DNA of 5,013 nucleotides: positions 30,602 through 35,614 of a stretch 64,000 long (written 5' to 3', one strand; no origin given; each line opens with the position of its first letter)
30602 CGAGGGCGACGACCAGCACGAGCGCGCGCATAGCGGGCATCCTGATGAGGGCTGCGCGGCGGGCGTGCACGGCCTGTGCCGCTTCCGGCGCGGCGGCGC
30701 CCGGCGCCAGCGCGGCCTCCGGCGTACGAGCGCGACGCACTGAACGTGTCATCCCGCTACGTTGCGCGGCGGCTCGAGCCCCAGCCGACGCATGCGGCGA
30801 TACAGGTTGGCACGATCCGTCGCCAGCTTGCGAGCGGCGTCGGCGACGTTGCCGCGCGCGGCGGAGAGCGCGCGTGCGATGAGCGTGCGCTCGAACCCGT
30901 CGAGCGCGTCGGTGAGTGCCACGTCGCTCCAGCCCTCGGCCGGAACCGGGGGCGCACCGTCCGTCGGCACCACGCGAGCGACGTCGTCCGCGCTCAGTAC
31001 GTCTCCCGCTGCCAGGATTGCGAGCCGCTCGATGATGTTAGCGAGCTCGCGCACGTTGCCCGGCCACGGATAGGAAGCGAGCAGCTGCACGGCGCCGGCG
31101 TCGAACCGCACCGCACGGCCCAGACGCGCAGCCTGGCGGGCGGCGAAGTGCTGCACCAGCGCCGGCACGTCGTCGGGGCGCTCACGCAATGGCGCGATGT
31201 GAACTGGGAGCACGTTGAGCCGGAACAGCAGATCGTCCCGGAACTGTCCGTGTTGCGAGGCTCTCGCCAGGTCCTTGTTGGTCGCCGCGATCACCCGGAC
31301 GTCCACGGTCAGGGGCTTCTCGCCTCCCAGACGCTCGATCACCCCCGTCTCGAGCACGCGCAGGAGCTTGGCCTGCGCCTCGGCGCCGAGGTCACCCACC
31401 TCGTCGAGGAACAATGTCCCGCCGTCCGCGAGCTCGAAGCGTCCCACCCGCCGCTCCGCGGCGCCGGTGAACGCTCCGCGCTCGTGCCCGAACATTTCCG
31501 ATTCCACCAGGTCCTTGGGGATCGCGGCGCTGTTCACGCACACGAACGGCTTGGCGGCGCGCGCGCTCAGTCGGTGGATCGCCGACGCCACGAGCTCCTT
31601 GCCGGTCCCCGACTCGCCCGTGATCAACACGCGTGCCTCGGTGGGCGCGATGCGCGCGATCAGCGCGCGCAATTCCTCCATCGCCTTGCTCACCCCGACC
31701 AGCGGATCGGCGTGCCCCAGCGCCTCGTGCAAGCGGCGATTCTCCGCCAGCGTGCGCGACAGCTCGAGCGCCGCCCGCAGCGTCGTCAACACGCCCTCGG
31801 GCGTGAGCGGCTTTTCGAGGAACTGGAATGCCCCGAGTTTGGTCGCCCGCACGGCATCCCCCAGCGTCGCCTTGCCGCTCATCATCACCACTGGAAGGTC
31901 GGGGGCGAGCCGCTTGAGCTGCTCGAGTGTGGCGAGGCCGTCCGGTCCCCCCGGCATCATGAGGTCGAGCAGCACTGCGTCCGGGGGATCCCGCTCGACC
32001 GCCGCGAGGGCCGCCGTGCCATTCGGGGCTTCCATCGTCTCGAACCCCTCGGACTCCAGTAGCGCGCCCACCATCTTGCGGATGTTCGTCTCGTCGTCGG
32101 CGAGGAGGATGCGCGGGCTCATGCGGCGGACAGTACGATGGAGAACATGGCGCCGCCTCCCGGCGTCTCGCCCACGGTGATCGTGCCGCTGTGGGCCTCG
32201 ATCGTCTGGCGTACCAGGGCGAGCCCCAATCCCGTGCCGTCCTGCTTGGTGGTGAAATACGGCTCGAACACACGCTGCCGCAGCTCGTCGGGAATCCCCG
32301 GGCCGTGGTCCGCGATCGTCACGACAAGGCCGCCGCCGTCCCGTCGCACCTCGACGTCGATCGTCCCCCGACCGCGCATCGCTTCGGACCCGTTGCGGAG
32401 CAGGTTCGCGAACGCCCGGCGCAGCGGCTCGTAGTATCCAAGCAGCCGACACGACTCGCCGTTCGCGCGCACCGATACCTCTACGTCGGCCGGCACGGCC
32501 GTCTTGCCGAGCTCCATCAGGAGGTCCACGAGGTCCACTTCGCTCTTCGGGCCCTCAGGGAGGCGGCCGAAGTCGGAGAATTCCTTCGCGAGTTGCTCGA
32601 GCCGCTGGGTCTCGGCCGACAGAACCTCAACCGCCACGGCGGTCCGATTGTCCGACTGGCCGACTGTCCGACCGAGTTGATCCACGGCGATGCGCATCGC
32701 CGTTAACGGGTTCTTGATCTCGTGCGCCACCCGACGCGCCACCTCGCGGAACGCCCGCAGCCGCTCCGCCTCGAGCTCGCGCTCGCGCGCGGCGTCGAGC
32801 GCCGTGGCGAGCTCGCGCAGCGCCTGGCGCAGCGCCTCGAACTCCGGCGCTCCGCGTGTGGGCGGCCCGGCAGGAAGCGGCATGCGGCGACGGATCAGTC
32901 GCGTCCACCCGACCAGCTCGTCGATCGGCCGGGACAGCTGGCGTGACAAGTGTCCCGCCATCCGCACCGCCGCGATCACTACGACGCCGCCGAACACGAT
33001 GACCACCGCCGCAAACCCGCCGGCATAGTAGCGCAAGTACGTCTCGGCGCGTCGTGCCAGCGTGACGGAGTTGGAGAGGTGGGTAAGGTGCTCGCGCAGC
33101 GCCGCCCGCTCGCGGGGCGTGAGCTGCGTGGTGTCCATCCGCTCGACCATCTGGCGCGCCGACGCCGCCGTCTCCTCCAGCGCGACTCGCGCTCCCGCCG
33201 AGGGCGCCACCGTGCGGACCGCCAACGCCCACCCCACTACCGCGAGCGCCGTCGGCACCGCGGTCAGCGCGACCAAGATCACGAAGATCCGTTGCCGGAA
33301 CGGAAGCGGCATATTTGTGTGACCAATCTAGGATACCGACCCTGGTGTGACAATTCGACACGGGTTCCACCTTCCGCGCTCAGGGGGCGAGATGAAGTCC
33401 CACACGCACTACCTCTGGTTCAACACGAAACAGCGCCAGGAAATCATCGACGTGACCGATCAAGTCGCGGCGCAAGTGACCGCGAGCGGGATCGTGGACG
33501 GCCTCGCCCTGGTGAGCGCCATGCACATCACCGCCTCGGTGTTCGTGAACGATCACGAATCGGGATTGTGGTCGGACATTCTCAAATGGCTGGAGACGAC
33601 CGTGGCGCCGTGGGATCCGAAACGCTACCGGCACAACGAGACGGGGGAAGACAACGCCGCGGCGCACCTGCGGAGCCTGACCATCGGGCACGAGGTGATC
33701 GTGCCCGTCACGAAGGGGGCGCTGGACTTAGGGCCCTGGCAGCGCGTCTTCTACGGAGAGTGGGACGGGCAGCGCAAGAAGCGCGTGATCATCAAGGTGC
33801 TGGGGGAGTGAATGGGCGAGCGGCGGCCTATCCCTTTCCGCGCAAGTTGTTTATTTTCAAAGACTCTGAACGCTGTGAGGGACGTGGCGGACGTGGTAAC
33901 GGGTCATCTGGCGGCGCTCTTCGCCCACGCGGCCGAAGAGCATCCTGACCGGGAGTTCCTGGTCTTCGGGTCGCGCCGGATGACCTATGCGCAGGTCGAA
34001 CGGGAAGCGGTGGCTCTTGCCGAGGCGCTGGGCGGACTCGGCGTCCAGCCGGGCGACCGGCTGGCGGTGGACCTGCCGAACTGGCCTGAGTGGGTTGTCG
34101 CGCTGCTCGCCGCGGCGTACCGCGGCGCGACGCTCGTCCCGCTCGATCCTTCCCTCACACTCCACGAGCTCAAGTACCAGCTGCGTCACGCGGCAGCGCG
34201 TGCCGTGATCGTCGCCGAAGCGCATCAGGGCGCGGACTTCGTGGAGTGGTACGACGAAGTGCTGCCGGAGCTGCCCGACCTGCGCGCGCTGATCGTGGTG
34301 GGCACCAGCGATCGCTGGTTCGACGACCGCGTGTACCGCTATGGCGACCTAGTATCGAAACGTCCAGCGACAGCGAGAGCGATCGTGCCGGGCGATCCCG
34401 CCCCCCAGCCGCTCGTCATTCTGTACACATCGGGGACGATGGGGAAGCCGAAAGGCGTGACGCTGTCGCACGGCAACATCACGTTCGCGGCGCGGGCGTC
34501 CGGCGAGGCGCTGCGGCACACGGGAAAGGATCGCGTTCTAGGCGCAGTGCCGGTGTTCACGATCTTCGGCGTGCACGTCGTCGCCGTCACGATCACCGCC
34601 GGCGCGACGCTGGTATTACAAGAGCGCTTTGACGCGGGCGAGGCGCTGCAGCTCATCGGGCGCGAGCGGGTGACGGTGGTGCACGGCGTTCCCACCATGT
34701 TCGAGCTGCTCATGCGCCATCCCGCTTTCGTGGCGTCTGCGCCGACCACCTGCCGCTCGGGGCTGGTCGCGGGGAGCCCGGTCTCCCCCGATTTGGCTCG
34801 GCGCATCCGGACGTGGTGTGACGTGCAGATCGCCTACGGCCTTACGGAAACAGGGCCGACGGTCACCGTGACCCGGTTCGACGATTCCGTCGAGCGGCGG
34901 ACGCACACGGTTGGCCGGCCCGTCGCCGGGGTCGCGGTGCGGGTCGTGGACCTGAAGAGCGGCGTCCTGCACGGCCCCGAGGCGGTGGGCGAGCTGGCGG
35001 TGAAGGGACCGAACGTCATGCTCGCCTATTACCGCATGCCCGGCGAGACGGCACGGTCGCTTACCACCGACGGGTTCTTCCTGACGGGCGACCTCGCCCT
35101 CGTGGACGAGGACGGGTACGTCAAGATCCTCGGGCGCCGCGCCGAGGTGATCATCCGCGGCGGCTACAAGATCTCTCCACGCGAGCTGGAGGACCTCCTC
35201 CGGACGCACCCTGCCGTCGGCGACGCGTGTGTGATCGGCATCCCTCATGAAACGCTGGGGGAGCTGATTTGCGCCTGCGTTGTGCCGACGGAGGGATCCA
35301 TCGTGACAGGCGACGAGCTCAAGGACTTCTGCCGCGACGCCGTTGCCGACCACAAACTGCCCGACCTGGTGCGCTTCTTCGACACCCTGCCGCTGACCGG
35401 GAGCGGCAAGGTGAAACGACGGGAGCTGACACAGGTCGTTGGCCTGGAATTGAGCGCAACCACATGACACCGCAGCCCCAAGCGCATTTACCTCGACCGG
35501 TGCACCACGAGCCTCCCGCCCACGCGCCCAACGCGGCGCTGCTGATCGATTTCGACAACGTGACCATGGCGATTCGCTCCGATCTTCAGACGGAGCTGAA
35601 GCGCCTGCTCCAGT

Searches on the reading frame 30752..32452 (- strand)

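Call 70: search_protein_families(library=pfam, proteins=[window:30752-32452:-], max_evalue=0.0001)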
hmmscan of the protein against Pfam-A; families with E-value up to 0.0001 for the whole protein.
window:30752-32452:- (567 aa): 7 families
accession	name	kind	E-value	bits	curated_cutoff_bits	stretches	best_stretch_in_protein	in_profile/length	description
PF00158.32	Sigma54_activat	-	5.8e-68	228.3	20.2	1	251-417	1-167/168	Sigma-54 interaction domain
PF00072.30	Response_reg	-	2.1e-26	92.7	30.2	1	115-224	1-109/111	Response regulator receiver domain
PF25601.1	AAA_lid_14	-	7.1e-23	80.7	27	1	423-493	1-72/87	AAA+ ATPase lid domain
PF14532.12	Sigma54_activ_2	-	1.7e-21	77.3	25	1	252-422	1-138/138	Sigma-54 interaction domain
PF02954.25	HTH_8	-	2.9e-07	30.6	22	1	520-556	5-41/42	Bacterial regulatory protein, Fis family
PF07728.20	AAA_5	-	6.9e-07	29.8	22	1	275-393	2-123/139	AAA domain (dynein-related subfamily)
PF01078.27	Mg_chelatase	-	9e-05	22.4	20.3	0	272-392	22-157/207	Magnesium chelatase, subunit ChlI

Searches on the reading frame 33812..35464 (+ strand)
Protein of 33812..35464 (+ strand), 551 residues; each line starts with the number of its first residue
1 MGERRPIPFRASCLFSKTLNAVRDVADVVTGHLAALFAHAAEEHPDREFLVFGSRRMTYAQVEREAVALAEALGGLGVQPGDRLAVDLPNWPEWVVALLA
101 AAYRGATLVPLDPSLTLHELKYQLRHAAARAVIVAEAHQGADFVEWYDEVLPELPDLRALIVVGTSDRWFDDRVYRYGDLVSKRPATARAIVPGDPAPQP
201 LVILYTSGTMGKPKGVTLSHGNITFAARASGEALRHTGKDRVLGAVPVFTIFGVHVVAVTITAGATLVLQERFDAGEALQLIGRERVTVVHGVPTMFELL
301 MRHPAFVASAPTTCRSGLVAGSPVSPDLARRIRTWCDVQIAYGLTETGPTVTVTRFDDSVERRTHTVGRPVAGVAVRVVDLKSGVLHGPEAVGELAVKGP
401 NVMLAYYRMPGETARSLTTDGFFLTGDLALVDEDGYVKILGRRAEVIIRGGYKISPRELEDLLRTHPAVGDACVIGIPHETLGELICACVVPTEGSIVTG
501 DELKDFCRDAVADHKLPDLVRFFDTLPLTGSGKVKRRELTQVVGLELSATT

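Call 70: search_protein_families(library=pfam, proteins=[window:33812-35464:+], max_evalue=0.0001)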
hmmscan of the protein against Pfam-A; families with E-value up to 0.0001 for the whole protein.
window:33812-35464:+ (551 aa): 2 families
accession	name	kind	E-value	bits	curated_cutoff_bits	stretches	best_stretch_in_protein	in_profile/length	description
PF00501.34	AMP-binding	-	5.1e-88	295.9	29.9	1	37-407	1-384/384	AMP-binding enzyme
PF13193.12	AMP-binding_C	-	4.6e-20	72.8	24.5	1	458-533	1-76/76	AMP-binding enzyme C-terminal domain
